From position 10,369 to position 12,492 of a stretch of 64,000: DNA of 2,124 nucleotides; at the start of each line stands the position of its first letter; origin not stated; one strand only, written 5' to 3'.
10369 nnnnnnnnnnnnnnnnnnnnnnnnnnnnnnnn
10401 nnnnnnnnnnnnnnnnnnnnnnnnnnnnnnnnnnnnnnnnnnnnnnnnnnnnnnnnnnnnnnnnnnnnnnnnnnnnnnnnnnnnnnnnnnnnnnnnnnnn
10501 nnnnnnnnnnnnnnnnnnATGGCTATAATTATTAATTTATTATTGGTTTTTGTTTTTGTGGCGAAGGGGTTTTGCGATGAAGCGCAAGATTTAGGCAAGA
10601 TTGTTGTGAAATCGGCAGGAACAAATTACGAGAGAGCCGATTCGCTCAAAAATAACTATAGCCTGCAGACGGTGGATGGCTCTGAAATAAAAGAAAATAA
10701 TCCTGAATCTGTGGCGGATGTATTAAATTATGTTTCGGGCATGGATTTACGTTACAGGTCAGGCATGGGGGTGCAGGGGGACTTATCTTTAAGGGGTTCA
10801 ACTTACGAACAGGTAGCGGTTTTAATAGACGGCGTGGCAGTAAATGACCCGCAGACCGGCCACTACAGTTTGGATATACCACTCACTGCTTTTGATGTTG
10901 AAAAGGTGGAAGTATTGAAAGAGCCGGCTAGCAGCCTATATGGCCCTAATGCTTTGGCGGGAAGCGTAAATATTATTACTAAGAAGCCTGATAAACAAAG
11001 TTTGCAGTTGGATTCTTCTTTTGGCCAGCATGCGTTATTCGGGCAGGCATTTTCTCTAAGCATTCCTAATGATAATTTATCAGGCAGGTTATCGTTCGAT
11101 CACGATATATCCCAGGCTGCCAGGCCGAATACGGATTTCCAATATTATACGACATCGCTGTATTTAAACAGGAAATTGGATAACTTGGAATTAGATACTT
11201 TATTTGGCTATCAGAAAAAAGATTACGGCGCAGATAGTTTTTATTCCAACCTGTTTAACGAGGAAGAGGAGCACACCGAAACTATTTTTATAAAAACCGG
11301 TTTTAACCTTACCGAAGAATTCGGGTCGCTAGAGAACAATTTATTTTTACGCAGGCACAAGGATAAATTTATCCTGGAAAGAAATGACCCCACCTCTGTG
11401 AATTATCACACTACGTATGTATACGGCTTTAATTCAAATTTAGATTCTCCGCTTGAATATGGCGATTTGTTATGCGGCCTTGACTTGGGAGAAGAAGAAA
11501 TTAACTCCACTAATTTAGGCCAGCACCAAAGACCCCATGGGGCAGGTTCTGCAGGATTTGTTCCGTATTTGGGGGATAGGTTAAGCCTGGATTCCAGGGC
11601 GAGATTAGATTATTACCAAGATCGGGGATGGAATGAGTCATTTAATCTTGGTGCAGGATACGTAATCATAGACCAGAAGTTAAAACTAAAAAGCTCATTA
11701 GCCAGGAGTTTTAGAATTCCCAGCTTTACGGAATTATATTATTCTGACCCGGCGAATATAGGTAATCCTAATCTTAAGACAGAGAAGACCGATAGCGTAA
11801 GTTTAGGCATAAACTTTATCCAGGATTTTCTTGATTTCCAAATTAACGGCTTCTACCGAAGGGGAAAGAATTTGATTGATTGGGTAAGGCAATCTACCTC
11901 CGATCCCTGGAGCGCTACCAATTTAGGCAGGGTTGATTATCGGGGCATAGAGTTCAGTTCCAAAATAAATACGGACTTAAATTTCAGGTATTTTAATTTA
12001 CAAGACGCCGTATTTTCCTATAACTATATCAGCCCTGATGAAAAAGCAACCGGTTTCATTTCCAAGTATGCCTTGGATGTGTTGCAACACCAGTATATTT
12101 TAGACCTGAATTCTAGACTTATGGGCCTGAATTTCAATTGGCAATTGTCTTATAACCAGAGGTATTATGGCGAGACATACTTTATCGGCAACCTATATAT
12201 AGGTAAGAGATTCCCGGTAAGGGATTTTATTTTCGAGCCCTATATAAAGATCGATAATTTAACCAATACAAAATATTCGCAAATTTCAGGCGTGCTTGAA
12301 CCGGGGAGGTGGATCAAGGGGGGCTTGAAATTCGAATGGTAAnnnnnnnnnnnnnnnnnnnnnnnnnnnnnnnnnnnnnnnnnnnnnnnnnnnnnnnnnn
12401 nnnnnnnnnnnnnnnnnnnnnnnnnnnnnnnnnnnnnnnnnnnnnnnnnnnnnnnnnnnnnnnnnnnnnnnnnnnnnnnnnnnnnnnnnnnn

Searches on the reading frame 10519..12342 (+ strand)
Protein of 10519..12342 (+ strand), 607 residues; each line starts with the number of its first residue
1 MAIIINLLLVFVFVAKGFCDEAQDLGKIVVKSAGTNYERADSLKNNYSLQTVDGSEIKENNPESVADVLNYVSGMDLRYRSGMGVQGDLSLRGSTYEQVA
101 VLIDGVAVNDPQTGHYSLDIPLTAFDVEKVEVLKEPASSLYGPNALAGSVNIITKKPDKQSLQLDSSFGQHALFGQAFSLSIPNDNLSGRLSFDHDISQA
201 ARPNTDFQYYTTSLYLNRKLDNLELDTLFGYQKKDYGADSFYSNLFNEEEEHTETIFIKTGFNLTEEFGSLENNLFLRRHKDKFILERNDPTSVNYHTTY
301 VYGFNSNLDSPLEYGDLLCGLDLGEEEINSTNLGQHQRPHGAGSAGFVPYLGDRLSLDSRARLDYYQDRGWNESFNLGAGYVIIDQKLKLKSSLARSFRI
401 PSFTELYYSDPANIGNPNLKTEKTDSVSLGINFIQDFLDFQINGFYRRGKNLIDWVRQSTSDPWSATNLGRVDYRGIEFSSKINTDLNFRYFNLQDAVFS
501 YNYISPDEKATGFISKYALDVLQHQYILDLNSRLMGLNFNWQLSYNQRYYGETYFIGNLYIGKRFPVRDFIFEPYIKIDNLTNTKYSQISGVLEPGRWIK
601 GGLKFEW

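Call 35: search_protein_families(library=pfam, proteins=[window:10519-12339:+])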
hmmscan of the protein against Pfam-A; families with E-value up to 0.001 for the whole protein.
window:10519-12339:+ (607 aa): 2 families
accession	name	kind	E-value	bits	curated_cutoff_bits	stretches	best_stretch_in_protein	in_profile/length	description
PF00593.30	TonB_dep_Rec_b-barrel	-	4.5e-26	93.1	27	1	185-553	41-398/436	TonB dependent receptor-like, beta-barrel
PF07715.20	Plug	-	2.5e-19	70.2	23.9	1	46-148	6-106/107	TonB-dependent Receptor Plug Domain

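Call 37: find_encoding_contigs(protein=window:10519-12342:+, flank=6000, max_places=6)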
Protein window:10519-12342:+ (607 aa): 1 contig read that carries it; 1 place shown.
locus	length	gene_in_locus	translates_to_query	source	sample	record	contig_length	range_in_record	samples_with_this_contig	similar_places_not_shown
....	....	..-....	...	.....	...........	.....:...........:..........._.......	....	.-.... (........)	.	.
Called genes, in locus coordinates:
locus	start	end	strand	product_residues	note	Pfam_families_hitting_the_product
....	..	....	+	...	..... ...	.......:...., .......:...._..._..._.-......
